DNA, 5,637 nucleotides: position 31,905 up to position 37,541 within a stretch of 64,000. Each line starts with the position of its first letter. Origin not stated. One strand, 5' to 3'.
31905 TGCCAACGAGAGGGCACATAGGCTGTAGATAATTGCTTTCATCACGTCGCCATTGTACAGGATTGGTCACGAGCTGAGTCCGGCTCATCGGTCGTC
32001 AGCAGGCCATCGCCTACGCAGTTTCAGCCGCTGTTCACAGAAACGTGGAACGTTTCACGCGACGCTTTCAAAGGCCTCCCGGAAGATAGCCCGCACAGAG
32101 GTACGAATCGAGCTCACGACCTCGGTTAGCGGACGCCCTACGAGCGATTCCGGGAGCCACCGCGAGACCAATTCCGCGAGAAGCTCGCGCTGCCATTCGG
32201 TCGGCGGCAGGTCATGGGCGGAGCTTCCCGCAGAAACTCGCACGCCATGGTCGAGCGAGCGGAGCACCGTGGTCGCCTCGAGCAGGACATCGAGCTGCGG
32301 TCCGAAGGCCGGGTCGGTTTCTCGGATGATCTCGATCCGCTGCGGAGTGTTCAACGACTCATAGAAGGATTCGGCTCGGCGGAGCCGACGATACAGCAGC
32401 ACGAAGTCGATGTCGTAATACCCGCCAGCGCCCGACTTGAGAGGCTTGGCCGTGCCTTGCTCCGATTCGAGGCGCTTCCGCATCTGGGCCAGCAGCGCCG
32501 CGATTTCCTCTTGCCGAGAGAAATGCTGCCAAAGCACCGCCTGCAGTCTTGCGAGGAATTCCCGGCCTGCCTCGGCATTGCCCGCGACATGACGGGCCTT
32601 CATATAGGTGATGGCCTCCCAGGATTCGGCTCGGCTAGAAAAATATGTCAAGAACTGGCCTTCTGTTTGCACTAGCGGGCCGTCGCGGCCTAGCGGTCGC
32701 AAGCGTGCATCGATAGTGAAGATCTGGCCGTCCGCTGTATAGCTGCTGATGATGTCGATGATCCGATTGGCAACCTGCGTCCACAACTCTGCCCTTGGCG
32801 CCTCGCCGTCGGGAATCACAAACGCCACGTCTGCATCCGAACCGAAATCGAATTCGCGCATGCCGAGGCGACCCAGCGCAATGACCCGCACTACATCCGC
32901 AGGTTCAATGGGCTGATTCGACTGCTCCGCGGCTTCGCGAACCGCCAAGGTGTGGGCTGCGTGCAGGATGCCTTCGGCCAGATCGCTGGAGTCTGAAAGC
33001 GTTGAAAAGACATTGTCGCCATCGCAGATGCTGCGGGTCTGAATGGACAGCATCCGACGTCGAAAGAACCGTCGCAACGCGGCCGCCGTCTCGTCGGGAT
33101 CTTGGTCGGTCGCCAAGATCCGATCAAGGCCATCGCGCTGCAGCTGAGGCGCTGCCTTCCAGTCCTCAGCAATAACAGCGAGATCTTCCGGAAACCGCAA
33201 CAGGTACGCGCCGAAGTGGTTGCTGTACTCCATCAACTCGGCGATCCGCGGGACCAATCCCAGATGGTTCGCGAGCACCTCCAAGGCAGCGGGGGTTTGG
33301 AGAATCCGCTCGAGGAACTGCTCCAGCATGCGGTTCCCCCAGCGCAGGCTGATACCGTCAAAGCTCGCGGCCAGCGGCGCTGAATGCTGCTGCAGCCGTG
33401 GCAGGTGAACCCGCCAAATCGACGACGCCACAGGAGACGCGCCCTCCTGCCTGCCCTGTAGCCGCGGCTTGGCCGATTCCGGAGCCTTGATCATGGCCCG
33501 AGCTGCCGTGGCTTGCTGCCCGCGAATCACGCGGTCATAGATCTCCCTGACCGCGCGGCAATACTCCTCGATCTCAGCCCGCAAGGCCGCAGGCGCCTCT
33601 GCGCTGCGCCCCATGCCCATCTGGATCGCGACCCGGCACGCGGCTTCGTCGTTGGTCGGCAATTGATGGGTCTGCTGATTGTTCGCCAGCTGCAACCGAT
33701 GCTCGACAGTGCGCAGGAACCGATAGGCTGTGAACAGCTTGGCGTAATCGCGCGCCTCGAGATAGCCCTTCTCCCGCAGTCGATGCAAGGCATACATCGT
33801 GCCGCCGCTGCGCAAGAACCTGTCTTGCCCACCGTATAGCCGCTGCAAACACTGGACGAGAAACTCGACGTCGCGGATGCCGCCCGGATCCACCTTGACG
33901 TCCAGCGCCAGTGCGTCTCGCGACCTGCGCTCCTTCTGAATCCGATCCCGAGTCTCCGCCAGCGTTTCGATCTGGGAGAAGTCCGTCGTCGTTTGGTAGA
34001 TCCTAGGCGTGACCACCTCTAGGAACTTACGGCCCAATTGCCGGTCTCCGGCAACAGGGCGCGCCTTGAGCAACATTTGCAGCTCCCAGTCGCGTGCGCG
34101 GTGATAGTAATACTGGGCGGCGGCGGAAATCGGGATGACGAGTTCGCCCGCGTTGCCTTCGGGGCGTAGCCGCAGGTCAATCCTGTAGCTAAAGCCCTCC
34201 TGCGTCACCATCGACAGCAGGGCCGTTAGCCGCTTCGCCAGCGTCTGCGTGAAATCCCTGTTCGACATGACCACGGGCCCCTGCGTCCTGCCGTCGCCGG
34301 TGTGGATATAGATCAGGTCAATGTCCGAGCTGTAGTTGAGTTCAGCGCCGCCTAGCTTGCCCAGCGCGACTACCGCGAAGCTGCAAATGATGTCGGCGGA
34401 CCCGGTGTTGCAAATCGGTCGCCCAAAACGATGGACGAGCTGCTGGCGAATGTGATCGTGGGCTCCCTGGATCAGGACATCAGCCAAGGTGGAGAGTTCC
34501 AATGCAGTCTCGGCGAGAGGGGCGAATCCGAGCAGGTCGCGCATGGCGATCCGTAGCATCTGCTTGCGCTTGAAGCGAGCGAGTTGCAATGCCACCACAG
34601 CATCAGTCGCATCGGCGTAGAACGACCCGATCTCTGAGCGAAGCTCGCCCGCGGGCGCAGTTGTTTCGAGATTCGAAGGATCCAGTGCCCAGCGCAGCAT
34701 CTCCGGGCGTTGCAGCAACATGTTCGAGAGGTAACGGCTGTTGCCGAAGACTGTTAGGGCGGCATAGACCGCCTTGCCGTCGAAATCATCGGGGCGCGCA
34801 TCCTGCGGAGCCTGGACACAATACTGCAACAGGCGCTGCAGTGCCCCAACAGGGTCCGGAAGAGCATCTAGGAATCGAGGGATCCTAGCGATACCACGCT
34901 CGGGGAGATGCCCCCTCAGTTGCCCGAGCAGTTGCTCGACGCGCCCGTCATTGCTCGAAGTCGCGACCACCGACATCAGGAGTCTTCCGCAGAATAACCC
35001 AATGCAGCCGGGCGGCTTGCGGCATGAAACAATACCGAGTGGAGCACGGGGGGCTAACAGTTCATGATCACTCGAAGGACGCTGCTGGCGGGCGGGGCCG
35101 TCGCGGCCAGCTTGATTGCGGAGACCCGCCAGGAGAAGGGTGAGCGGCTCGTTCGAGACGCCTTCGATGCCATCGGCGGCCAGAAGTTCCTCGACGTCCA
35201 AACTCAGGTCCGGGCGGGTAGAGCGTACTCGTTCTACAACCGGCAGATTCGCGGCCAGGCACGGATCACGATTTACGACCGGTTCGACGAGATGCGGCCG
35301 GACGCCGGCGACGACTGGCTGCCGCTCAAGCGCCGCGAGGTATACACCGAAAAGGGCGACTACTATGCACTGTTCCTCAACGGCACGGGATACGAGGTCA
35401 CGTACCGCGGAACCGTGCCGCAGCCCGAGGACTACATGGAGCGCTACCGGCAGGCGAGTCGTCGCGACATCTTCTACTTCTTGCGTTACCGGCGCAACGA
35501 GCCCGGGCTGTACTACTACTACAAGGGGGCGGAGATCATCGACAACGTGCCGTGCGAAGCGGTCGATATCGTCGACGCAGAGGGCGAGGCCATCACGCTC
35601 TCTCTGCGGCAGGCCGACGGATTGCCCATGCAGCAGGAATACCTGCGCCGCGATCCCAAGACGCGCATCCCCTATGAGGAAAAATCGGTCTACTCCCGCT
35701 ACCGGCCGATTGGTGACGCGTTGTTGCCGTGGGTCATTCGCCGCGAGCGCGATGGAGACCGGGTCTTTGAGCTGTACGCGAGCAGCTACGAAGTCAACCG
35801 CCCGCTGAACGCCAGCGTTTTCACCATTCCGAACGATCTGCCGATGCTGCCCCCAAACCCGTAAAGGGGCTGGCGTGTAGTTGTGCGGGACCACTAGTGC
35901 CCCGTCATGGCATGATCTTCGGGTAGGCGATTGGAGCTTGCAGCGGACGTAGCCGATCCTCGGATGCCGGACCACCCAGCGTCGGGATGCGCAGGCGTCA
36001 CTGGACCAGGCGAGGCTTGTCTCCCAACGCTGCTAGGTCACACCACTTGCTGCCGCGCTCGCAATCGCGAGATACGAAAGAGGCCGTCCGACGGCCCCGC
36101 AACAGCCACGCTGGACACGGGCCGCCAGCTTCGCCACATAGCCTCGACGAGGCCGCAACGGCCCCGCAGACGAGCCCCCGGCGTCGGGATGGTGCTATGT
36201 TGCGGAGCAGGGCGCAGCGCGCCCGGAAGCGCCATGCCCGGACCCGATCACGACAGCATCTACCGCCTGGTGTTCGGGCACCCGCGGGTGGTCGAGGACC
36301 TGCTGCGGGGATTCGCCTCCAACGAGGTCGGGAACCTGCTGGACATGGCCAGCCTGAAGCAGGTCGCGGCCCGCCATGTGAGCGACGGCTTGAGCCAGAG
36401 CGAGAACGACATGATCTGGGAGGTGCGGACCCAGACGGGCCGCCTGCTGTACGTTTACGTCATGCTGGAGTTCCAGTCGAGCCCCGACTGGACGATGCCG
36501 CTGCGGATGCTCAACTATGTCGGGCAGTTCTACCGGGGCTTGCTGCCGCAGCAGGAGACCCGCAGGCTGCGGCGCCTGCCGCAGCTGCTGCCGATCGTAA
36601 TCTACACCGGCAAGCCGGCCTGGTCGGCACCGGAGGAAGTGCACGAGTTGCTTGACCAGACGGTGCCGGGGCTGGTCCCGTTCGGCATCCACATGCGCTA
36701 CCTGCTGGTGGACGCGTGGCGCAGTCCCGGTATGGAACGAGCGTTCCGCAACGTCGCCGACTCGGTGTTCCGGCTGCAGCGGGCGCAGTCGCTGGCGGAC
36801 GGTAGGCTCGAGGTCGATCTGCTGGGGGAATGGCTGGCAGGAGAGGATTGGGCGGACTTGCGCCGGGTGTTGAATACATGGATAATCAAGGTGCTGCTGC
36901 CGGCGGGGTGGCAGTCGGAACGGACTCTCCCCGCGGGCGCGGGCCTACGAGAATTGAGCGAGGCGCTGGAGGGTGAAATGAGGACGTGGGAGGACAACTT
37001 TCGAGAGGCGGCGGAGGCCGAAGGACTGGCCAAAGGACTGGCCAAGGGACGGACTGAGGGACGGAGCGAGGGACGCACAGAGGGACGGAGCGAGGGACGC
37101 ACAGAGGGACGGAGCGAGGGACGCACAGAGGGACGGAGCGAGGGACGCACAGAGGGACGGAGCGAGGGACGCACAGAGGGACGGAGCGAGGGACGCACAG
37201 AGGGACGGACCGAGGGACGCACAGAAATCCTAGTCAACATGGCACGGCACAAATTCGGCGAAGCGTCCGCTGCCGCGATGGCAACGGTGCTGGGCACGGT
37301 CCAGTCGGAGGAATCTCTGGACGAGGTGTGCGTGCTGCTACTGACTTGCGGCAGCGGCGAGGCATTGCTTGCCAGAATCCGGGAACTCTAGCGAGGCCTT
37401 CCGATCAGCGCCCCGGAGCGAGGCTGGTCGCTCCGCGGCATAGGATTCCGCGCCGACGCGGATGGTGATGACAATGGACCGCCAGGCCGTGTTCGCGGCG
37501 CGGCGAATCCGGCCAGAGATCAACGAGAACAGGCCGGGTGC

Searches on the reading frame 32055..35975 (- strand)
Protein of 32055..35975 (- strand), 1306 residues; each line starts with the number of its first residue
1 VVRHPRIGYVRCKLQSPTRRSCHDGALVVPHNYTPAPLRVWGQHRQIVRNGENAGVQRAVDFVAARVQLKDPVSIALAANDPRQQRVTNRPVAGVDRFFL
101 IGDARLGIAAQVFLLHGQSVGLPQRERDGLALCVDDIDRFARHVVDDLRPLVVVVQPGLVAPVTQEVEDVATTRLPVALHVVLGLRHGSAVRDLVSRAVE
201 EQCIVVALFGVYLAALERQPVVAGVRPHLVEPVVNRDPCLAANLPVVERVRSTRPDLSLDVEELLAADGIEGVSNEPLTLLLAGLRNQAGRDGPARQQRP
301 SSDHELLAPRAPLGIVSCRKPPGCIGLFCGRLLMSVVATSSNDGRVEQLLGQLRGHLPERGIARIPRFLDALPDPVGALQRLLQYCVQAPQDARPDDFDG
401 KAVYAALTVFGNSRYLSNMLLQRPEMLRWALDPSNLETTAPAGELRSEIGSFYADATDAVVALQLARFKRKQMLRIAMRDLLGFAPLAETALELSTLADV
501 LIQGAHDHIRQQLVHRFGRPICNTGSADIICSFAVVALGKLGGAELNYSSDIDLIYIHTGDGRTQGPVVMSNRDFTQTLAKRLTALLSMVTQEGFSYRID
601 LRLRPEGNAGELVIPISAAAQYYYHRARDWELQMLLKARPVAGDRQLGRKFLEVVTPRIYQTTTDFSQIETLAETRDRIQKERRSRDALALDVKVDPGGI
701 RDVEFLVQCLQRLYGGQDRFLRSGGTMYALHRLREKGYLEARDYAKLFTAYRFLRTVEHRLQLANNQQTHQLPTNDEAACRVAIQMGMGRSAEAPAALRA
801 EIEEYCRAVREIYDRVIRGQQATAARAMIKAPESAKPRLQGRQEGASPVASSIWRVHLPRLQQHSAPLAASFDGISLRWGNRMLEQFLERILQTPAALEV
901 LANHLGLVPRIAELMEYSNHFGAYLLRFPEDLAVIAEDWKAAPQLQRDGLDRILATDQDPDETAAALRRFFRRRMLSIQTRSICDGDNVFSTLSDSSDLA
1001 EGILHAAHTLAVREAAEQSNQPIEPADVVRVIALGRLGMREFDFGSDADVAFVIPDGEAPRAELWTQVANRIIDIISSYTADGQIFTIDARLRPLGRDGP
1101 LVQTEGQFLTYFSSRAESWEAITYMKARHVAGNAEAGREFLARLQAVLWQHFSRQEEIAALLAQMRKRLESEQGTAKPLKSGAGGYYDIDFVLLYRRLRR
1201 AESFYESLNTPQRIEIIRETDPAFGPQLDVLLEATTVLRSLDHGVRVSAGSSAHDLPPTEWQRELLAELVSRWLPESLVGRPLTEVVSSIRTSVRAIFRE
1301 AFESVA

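Call 22: search_protein_families(library=padloc, proteins=[window:32055-35975:-], max_evalue=1e-8)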
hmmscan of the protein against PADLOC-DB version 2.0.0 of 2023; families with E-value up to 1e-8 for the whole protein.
window:32055-35975:- (1306 aa): 0 families

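Call 23: search_protein_families(library=pfam, proteins=[window:32055-35975:-], max_evalue=0.00001)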
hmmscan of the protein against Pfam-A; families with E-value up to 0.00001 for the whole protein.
window:32055-35975:- (1306 aa): 2 families
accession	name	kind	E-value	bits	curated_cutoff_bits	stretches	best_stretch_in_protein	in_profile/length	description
PF03710.21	GlnE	-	6.5e-104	347.2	24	2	407-653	5-251/252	Glutamate-ammonia ligase adenylyltransferase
PF08335.16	GlnD_UR_UTase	-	8.3e-32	110.6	21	1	672-816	7-140/141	GlnD PII-uridylyltransferase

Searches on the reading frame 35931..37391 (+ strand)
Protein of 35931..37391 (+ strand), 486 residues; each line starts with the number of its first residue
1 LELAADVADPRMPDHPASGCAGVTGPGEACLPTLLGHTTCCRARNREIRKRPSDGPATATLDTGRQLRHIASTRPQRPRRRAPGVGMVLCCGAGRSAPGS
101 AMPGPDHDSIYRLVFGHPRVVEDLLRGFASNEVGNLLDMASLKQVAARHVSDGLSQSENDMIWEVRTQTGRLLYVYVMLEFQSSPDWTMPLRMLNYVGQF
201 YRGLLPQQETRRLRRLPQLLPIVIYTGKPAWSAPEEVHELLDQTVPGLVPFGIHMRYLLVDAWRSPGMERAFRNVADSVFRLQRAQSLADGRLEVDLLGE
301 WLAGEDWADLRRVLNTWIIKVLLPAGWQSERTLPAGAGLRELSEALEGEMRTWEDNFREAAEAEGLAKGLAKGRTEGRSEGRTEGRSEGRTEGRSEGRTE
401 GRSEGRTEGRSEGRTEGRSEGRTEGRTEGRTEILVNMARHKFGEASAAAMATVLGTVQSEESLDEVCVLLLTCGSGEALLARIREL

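Call 59: search_protein_families(library=pfam, proteins=[window:35931-37391:+], max_evalue=0.0001)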
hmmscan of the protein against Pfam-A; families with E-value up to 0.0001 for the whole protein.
window:35931-37391:+ (486 aa): 2 families
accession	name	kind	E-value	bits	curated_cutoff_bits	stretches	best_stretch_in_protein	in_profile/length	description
PF04754.18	Transposase_31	-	8.8e-25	87.9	21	1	106-264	2-154/203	Putative transposase, YhgA-like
PF09811.14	Yae1_N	-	8.2e-06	25.9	27.5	0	395-410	15-30/39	Essential protein Yae1, N terminal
